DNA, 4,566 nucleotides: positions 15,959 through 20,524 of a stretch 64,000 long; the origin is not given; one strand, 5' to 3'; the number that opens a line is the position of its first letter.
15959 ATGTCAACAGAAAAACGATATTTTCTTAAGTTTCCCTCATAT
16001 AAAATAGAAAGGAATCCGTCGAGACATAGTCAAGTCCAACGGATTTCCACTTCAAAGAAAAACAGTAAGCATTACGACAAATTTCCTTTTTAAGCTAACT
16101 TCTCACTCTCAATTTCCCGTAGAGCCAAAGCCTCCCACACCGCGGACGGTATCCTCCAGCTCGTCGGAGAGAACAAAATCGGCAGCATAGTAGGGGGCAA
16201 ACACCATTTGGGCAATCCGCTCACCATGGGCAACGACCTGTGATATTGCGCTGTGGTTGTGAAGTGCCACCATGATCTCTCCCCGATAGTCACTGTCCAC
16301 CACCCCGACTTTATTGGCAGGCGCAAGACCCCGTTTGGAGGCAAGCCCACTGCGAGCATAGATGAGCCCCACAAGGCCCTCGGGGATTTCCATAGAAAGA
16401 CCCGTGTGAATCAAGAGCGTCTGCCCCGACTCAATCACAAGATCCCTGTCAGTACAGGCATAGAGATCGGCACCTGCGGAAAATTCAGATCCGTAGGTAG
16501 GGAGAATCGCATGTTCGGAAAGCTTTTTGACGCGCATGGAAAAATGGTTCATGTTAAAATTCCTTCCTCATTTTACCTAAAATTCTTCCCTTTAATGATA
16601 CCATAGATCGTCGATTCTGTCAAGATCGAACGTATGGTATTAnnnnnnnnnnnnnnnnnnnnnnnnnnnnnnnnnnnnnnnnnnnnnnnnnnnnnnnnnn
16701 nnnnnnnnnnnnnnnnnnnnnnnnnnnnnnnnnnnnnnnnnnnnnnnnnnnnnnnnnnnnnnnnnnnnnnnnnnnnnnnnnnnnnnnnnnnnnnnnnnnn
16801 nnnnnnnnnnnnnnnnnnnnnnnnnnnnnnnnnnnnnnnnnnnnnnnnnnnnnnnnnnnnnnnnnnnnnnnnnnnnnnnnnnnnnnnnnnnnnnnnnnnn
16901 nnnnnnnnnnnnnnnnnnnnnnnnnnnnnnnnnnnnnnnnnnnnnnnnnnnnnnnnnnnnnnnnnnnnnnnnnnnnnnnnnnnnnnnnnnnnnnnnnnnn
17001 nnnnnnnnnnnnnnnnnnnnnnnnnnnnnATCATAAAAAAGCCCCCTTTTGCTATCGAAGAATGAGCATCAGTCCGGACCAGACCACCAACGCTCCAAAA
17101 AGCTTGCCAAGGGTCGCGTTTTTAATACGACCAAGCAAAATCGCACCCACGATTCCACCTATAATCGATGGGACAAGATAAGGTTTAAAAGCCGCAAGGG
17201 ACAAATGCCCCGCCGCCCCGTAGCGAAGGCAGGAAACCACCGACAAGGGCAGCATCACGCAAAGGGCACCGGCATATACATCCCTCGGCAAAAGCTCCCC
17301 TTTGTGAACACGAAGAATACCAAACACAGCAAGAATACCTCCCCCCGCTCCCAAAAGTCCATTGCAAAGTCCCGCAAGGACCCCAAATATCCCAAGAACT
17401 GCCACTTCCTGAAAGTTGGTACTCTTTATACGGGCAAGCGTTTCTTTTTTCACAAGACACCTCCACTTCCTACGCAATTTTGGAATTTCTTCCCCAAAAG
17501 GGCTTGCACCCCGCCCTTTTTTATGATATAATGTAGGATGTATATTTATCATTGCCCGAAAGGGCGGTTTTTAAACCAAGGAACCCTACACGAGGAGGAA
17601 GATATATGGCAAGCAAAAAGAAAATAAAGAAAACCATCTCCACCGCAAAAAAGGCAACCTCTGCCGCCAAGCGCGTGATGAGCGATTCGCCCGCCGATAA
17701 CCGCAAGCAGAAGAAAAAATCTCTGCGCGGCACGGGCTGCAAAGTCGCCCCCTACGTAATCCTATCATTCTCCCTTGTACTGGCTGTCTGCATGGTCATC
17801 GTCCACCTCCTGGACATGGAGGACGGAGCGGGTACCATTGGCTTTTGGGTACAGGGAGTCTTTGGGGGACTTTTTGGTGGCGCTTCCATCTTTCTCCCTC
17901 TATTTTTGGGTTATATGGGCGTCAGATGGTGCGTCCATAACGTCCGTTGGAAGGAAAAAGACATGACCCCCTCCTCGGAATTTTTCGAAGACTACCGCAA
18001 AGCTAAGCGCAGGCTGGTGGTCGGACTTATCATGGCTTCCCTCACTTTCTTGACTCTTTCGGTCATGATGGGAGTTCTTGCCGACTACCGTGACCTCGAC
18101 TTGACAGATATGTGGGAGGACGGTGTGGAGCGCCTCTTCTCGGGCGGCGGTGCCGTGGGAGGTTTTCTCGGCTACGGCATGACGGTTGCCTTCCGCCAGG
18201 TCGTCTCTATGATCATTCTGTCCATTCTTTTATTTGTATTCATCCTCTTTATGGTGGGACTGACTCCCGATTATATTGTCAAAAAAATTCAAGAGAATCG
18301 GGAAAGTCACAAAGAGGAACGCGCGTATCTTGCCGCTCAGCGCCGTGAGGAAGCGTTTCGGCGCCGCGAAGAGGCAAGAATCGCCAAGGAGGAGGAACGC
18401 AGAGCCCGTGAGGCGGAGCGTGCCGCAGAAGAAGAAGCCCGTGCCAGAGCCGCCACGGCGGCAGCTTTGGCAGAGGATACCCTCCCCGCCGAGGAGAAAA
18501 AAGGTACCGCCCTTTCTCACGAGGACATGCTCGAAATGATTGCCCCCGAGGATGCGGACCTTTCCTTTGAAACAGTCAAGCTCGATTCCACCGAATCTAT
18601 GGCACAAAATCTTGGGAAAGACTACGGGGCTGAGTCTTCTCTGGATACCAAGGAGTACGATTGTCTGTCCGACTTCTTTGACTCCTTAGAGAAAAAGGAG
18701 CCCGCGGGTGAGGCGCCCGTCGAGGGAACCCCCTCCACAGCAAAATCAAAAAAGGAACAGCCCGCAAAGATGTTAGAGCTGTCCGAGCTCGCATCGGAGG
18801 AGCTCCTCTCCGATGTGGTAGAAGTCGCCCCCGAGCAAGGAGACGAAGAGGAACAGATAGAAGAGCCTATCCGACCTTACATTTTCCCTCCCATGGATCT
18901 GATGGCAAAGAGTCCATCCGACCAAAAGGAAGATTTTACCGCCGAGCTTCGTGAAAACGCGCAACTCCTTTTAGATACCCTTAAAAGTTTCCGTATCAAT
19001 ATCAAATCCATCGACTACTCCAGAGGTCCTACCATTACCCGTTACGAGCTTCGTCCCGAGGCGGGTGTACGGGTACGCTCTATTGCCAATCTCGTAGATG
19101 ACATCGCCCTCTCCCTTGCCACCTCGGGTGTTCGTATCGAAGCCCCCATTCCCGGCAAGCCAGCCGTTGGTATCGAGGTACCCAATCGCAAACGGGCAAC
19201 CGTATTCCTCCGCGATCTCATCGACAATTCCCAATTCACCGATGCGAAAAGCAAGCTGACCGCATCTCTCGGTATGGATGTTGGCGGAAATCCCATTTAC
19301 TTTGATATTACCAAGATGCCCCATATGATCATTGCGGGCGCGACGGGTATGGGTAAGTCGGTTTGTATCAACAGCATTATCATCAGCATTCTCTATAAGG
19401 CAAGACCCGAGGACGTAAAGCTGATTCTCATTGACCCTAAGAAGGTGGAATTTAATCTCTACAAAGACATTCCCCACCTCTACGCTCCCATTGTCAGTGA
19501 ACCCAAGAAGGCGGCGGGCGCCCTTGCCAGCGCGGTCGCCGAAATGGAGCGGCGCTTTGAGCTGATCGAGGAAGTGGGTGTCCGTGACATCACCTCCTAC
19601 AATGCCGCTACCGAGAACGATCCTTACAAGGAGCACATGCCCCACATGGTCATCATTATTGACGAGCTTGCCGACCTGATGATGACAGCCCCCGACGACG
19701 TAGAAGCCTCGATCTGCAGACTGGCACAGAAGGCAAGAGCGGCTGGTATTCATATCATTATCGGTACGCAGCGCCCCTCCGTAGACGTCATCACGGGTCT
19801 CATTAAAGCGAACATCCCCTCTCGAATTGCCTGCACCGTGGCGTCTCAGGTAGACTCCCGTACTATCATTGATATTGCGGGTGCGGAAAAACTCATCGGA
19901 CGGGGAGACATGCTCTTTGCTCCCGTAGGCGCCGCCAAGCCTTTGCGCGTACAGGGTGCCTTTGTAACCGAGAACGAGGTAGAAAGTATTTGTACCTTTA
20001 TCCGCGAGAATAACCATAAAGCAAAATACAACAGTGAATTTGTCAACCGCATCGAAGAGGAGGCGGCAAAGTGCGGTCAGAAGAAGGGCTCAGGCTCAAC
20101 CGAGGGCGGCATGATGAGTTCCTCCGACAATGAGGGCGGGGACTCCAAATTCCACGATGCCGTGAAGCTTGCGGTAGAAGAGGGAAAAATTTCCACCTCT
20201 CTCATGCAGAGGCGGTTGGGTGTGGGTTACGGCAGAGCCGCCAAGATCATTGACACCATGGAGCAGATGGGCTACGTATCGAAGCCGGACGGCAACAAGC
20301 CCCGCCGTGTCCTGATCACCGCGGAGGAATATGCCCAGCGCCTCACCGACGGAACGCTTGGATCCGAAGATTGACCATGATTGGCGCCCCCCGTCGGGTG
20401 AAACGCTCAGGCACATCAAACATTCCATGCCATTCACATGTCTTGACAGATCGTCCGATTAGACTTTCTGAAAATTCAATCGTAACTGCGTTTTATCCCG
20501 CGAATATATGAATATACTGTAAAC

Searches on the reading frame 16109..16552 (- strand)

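Call 69: search_protein_families(library=pfam, max_evalue=0.00001, proteins=[window:16109-16552:-])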
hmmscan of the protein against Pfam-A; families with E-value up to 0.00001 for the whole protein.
window:16109-16552:- (147 aa): 2 families
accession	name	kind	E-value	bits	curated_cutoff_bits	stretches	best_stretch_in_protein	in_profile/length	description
PF00692.24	dUTPase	-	8.8e-29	100.3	22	1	14-146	2-129/129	dUTPase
PF22769.1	DCD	-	4.6e-12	46.7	27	1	35-119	68-151/153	dCTP deaminase-like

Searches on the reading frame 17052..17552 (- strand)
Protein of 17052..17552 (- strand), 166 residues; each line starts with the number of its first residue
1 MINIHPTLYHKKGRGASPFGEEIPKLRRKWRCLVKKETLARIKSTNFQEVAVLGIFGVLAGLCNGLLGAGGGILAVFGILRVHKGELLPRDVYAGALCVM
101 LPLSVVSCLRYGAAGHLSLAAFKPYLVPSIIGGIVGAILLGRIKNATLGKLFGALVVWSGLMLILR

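Call 69: search_protein_families(library=pfam, max_evalue=0.00001, proteins=[window:17052-17552:-])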
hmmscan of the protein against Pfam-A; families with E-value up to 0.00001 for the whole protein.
window:17052-17552:- (166 aa): 1 family
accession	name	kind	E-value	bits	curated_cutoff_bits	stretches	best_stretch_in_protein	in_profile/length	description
PF01925.25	TauE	-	6.5e-13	49.3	32.6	1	54-165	2-109/237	Sulfite exporter TauE/SafE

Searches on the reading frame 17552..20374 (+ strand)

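Call 69: search_protein_families(library=pfam, max_evalue=0.00001, proteins=[window:17552-20374:+])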
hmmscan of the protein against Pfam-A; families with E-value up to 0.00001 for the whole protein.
window:17552-20374:+ (940 aa): 4 families
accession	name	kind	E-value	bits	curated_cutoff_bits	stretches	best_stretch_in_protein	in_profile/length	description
PF01580.24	FtsK_SpoIIIE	-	1.1e-63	215.1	24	1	553-744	2-221/221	FtsK/SpoIIIE family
PF17854.6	FtsK_alpha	-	4.3e-30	104.3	22.9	1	445-545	1-101/101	FtsK alpha domain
PF09397.16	FtsK_gamma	-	3.9e-24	84.6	30.6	1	863-923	3-63/63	Ftsk gamma domain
PF13491.11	FtsK_4TM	-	9.1e-08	32.4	23.1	1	92-238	46-162/171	4TM region of DNA translocase FtsK/SpoIIIE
